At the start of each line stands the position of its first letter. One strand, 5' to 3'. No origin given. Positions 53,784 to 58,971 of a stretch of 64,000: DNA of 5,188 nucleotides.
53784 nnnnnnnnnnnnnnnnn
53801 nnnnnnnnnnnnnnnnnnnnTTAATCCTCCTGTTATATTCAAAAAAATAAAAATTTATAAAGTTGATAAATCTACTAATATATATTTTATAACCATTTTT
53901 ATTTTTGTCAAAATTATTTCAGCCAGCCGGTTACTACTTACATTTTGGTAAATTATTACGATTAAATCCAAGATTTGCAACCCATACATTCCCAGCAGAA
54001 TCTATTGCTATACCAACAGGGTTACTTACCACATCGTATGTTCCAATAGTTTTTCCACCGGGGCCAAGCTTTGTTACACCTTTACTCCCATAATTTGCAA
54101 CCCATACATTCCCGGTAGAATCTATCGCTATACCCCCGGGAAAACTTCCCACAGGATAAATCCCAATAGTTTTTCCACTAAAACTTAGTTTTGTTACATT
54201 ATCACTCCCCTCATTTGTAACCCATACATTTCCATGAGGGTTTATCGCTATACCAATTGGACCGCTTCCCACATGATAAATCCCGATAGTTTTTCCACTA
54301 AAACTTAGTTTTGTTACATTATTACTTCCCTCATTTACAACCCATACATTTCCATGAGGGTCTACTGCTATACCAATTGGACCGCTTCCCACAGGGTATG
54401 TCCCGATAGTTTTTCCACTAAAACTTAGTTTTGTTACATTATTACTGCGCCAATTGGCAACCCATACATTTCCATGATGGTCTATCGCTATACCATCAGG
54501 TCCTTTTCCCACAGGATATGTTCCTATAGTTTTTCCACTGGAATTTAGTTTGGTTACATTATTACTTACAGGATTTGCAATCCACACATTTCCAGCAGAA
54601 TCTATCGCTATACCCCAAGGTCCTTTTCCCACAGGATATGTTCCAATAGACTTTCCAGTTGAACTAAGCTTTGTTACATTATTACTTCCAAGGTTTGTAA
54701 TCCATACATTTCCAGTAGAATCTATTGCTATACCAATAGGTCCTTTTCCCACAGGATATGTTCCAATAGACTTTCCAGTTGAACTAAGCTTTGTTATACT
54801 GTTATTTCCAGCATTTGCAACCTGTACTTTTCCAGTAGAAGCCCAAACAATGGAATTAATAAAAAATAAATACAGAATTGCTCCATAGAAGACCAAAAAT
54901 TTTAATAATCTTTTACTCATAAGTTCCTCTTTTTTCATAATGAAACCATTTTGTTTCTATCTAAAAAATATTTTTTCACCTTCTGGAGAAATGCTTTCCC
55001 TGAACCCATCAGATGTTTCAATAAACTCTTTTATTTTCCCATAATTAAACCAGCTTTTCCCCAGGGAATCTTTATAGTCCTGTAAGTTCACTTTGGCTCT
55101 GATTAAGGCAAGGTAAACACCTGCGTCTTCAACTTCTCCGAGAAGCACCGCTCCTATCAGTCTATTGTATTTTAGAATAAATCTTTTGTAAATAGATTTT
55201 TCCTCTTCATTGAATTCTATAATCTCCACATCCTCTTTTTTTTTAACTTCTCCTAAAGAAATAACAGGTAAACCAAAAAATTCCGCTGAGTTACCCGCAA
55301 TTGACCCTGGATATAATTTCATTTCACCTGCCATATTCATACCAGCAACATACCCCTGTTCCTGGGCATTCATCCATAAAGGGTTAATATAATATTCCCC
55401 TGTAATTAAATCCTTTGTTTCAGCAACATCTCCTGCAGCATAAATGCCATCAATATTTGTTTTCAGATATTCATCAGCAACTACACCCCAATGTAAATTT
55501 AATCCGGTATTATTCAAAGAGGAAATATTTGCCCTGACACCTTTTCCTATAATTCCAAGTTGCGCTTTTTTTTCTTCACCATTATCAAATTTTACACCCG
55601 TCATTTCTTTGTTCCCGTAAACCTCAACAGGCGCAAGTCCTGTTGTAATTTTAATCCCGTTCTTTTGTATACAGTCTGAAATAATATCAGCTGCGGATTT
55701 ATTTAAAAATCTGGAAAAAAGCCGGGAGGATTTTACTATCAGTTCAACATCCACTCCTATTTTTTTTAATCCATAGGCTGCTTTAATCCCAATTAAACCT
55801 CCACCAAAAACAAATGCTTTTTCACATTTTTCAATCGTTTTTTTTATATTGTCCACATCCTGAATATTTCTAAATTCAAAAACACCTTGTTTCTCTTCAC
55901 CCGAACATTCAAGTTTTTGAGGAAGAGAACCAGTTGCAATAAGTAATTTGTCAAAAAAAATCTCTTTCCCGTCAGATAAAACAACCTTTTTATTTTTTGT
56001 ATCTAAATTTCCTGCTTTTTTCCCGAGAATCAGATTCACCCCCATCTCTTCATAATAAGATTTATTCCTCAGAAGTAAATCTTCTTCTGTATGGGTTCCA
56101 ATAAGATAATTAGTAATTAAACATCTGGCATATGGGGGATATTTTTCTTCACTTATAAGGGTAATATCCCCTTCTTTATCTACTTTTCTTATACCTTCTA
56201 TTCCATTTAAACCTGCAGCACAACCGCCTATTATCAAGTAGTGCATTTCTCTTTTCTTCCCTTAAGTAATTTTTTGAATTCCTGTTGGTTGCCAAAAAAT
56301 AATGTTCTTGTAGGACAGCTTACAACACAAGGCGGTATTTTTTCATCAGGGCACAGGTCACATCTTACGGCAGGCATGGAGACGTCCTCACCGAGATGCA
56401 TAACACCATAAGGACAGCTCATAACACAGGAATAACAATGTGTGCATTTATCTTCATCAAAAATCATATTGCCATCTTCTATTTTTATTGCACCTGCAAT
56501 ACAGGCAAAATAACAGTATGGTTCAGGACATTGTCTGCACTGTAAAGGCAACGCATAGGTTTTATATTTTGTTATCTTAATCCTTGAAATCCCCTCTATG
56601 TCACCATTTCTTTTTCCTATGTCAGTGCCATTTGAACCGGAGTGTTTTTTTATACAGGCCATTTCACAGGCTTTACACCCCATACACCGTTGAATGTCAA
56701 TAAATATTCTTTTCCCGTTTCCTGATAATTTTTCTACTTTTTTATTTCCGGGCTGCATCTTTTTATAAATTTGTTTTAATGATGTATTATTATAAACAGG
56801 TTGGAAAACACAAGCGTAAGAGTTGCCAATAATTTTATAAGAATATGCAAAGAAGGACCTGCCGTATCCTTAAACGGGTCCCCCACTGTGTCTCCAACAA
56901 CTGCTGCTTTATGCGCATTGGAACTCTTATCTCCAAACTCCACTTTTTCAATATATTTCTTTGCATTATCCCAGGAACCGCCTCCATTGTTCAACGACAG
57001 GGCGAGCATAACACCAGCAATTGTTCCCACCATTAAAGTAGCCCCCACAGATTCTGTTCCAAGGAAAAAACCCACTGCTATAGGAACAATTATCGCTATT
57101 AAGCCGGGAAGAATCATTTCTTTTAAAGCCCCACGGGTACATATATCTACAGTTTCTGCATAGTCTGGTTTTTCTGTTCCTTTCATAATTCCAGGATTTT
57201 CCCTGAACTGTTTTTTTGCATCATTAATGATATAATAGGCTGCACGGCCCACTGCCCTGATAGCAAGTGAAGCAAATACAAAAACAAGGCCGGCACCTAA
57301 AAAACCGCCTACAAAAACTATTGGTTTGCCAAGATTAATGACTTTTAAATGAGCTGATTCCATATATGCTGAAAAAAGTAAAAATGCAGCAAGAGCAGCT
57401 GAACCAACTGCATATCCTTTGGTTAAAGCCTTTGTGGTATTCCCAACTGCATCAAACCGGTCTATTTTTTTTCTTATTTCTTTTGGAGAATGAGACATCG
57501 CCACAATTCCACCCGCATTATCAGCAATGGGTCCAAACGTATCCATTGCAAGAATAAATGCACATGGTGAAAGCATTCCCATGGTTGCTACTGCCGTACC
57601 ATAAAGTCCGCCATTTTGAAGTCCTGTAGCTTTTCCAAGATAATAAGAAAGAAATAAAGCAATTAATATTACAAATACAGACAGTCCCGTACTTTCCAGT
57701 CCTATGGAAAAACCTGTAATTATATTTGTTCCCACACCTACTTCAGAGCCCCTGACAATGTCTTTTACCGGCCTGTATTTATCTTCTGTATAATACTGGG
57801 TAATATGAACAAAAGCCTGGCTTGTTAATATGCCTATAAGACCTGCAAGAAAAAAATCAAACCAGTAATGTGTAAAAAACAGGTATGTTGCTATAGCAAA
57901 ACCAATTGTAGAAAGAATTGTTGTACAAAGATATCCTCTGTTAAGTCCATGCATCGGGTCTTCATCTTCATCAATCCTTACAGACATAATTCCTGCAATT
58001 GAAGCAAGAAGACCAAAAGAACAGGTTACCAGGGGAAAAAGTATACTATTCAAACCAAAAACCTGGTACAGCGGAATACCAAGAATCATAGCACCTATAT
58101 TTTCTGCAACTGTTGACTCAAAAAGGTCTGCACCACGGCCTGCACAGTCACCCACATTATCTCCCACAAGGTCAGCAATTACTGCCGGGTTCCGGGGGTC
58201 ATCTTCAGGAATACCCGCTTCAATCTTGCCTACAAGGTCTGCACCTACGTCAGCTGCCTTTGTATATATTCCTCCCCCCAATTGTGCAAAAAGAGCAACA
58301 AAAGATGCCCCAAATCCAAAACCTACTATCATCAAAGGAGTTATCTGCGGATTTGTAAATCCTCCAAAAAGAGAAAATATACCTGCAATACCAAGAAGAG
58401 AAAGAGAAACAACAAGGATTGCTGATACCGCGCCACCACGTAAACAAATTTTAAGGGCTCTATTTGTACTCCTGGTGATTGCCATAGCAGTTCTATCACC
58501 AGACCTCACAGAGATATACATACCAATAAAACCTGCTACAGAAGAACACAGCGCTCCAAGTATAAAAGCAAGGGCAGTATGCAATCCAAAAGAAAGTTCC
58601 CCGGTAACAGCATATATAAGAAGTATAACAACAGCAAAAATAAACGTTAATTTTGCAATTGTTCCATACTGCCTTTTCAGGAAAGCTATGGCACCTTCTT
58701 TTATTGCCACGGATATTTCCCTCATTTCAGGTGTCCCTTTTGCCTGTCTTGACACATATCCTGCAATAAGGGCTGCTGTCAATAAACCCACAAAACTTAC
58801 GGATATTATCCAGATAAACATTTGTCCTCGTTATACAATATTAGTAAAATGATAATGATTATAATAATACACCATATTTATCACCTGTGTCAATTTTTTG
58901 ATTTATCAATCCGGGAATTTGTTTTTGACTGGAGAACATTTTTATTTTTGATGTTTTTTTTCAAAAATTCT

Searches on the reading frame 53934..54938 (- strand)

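Call 24: search_protein_families(library=pfam, proteins=[window:53934-54938:-], max_evalue=0.001)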
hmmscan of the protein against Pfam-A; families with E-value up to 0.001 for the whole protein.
window:53934-54938:- (334 aa): 11 families
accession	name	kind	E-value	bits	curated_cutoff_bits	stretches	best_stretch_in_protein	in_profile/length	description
PF24684.1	Vgb_lyase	-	2.5e-38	132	50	2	144-326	12-202/290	Virginiamycin B lyase family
PF08450.18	SGL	-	3.9e-29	102.4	26.3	2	145-183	183-222/246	SMP-30/Gluconolactonase/LRE-like region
PF01436.27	NHL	-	7.1e-28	95.7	20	0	266-285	3-22/28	NHL repeat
PF22701.2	Mala_s_1-like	-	1.1e-18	68.2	27.5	2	185-258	88-163/195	Mal s 1 allergenic protein-like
PF07494.17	Reg_prop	-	7e-12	44.5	20.4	0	269-284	9-24/24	Two component regulator propeller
PF06739.17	SBBP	-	5.4e-11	42.7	20.5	0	299-320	7-28/38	Beta-propeller repeat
PF13449.12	Phytase-like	-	2.1e-09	38.1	27.6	0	189-217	72-100/284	Esterase-like activity of phytase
PF00847.26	AP2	-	4.4e-06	27.3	33.3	0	149-177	5-34/54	AP2 domain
PF05787.19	PhoX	-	5.1e-06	26.4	24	0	143-171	427-458/515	Alkaline phosphatase PhoX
PF25455.1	Beta-barrel_CAF17_C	-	0.00011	22.3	25.7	0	121-152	11-42/70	CAF17, C-terminal beta-barrel domain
PF06977.17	SdiA-regulated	-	0.00034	20.3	21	0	189-203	227-241/249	SdiA-regulated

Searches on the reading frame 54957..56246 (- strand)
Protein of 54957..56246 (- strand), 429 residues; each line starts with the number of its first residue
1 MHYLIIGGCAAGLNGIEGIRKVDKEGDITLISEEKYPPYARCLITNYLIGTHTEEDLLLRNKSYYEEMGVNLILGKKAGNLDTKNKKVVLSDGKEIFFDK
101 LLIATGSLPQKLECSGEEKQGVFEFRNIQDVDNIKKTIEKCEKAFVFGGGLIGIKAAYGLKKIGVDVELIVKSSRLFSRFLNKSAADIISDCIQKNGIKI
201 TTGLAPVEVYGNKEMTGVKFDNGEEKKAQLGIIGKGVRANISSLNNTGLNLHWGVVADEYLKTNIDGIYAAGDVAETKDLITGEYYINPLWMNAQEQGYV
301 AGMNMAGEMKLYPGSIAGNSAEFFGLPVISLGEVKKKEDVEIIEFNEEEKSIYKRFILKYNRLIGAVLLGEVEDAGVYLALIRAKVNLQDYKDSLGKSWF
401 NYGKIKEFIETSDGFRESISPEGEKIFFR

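Call 24: search_protein_families(library=pfam, proteins=[window:54957-56246:-], max_evalue=0.001)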
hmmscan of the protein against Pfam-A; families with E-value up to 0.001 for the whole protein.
window:54957-56246:- (429 aa): 4 families
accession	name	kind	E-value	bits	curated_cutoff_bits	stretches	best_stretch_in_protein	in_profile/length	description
PF07992.20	Pyr_redox_2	-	3.5e-54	184.6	26.1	1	2-298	2-291/291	Pyridine nucleotide-disulphide oxidoreductase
PF00070.33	Pyr_redox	-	1.9e-14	54.3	22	1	144-221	2-80/82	Pyridine nucleotide-disulphide oxidoreductase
PF18267.7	Rubredoxin_C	-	1.4e-13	51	25.9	1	323-385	7-69/70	Rubredoxin NAD+ reductase C-terminal domain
PF13738.12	Pyr_redox_3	-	3.3e-08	33.6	30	1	85-272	112-305/305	Pyridine nucleotide-disulphide oxidoreductase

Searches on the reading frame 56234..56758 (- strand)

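Call 24: search_protein_families(library=pfam, proteins=[window:56234-56758:-], max_evalue=0.001)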
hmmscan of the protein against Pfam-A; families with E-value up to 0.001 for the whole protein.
window:56234-56758:- (174 aa): 9 families
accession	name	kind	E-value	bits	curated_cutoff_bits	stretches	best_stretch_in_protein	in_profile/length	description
PF13247.11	Fer4_11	-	2.6e-12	47.2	26.2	1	67-157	3-99/100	4Fe-4S dicluster domain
PF12838.12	Fer4_7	-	1.3e-10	42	27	1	73-119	1-52/52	4Fe-4S dicluster domain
PF12797.12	Fer4_2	-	2.1e-09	37.2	24.5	2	98-117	3-22/22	4Fe-4S binding domain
PF00037.32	Fer4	-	2.3e-08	33.9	21.1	1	99-119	2-22/24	4Fe-4S binding domain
PF12837.12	Fer4_6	-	4.7e-08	33.1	25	1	100-119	4-23/24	4Fe-4S binding domain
PF13187.11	Fer4_9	-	1.1e-06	28.9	27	1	73-119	1-51/52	4Fe-4S dicluster domain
PF13237.11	Fer4_10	-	6.8e-06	26.4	25.5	0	98-149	2-53/53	4Fe-4S dicluster domain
PF12800.12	Fer4_4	-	0.00017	22.1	24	1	103-118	2-17/17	4Fe-4S binding domain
PF13484.11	Fer4_16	-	0.00032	21.8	30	0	104-125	1-21/66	4Fe-4S double cluster binding domain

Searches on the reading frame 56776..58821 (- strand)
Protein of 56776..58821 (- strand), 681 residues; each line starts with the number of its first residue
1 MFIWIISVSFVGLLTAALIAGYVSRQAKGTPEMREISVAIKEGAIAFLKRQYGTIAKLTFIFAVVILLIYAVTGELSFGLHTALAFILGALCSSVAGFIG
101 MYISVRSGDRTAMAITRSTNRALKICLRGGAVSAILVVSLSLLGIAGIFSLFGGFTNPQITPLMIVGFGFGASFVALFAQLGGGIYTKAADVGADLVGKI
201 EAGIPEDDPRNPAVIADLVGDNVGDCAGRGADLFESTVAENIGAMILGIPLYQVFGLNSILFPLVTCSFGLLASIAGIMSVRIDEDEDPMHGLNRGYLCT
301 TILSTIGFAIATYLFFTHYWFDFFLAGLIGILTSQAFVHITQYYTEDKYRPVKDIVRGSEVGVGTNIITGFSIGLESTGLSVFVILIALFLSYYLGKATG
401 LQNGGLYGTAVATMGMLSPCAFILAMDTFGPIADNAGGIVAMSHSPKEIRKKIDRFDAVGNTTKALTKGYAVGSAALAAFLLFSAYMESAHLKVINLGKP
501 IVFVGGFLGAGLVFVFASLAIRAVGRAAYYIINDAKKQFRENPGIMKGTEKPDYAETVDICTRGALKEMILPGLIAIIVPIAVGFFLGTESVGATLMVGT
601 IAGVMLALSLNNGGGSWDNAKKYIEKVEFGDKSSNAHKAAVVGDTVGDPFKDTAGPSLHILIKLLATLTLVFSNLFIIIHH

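Call 24: search_protein_families(library=pfam, proteins=[window:56776-58821:-], max_evalue=0.001)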
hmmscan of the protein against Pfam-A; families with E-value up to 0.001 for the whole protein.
window:56776-58821:- (681 aa): 1 family
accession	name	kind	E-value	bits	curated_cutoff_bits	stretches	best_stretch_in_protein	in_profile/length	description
PF03030.21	H_PPase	-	7.3e-251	834.8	29.7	1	11-672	2-645/645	Inorganic H+ pyrophosphatase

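Call 26: find_homologous_proteins(query=window:56776-58821:-, max_evalue=1e-150)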
Query window:56776-58821:- (681 aa): 7956 proteins with E <= 1e-150 among 8000 candidates; the best 120 are listed.
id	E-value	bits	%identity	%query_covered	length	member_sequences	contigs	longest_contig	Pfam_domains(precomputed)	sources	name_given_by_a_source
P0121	0.0e+0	1473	100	100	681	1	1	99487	PF03030.22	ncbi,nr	ncbi:MAG: sodium-translocating pyrophosphatase [Candidatus Omnitrophica bacterium]|nr:sodium-translo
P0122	0.0e+0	1270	85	100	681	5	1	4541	PF03030.22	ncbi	-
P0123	0.0e+0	1139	79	99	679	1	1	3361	PF03030.22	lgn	-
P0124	0.0e+0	1133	77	99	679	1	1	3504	PF03030.22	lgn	-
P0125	0.0e+0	1126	77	99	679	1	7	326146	PF03030.22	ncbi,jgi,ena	jgi:K(+)-stimulated pyrophosphate-energized sodium pump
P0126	0.0e+0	1077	73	100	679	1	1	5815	PF03030.22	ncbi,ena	-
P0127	0.0e+0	1076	74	99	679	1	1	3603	PF03030.22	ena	-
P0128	0.0e+0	1076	73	100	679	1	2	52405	PF03030.22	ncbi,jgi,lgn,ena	ncbi:MAG: sodium-translocating pyrophosphatase [Candidatus Ratteibacteria bacterium]|jgi:K(+)-stimul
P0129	0.0e+0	1064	72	100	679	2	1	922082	PF03030.22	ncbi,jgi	ncbi:MAG: sodium-translocating pyrophosphatase [Patescibacteria group bacterium]|jgi:K(+)-stimulated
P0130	0.0e+0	1051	73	100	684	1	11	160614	PF03030.22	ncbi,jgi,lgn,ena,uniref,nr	ncbi:MAG: putative K(+)-stimulated pyrophosphate-energized sodium pump [candidate division TA06 bact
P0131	0.0e+0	1050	73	100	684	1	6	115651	PF03030.22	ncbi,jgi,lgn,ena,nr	ncbi:MAG TPA: sodium-translocating pyrophosphatase [Candidatus Ratteibacteria bacterium]|nr:sodium-t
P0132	0.0e+0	1049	73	100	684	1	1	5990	PF03030.22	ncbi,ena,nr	ncbi:MAG TPA: sodium-translocating pyrophosphatase [bacterium]|nr:sodium-translocating pyrophosphata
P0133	0.0e+0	1046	71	100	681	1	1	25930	PF03030.22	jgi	-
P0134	0.0e+0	1043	71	100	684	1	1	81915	PF03030.22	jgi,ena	-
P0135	0.0e+0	1042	71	100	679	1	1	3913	PF03030.22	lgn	-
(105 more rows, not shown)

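Call 27: find_encoding_contigs(protein=P0122, flank=10000, max_places=3)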
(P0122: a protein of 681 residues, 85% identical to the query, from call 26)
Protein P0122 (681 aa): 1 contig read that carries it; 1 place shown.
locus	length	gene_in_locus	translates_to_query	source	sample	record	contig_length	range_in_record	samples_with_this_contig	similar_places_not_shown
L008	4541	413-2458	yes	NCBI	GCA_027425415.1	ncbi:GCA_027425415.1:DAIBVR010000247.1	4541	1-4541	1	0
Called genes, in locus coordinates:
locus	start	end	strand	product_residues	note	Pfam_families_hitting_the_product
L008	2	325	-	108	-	?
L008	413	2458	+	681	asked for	PF03030:H_PPase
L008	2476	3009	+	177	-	PF13237:Fer4_10 (faint), PF13484:Fer4_16 (faint), PF13247:Fer4_11, PF12838:Fer4_7 (weak), PF13187:Fer4_9 (weak), PF12797:Fer4_2 (weak), PF12837:Fer4_6, PF00037:Fer4 (weak)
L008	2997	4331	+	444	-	PF07992:Pyr_redox_2, PF13738:Pyr_redox_3, PF00070:Pyr_redox, PF18267:Rubredoxin_C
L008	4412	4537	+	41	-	-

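Call 28: find_encoding_contigs(protein=P0125, flank=10000, max_places=2)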
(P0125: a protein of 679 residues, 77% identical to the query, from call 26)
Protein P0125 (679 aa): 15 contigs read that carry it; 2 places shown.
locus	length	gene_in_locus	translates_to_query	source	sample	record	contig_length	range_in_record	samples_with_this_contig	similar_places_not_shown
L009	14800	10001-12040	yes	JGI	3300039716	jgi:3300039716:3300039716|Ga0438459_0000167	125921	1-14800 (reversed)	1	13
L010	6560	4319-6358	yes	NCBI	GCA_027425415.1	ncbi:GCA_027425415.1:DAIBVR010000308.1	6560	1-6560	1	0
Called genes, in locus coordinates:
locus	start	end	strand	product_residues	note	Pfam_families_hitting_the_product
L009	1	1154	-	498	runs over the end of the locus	PF00370:FGGY_N, PF02782:FGGY_C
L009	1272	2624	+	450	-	PF13173:AAA_14, PF13635:DUF4143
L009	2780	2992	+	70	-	PF18929:DUF5678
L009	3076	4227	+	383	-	PF05559:DUF763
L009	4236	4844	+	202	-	PF00730:HhH-GPD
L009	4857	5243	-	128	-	PF01592:NifU_N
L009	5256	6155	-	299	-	PF02445:NadA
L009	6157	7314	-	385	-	PF00155:Aminotran_1_2 (weak), PF00266:Aminotran_5, PF01053:Cys_Met_Meta_PP (weak), PF01041:DegT_DnrJ_EryC1, PF01212:Beta_elim_lyase (weak)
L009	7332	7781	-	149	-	PF02082:Rrf2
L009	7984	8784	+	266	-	PF01012:ETF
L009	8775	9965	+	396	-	PF00037:Fer4 (weak), PF12797:Fer4_2 (faint), PF12838:Fer4_7 (weak), PF13187:Fer4_9, PF13237:Fer4_10 (weak), PF00037:Fer4 (weak), PF01012:ETF, PF00766:ETF_alpha, +6 more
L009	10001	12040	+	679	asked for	PF03030:H_PPase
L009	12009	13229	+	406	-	-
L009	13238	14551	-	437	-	PF00919:UPF0004, PF04055:Radical_SAM, PF01938:TRAM (weak), PF18693:TRAM_2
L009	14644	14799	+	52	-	?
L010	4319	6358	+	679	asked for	PF03030:H_PPase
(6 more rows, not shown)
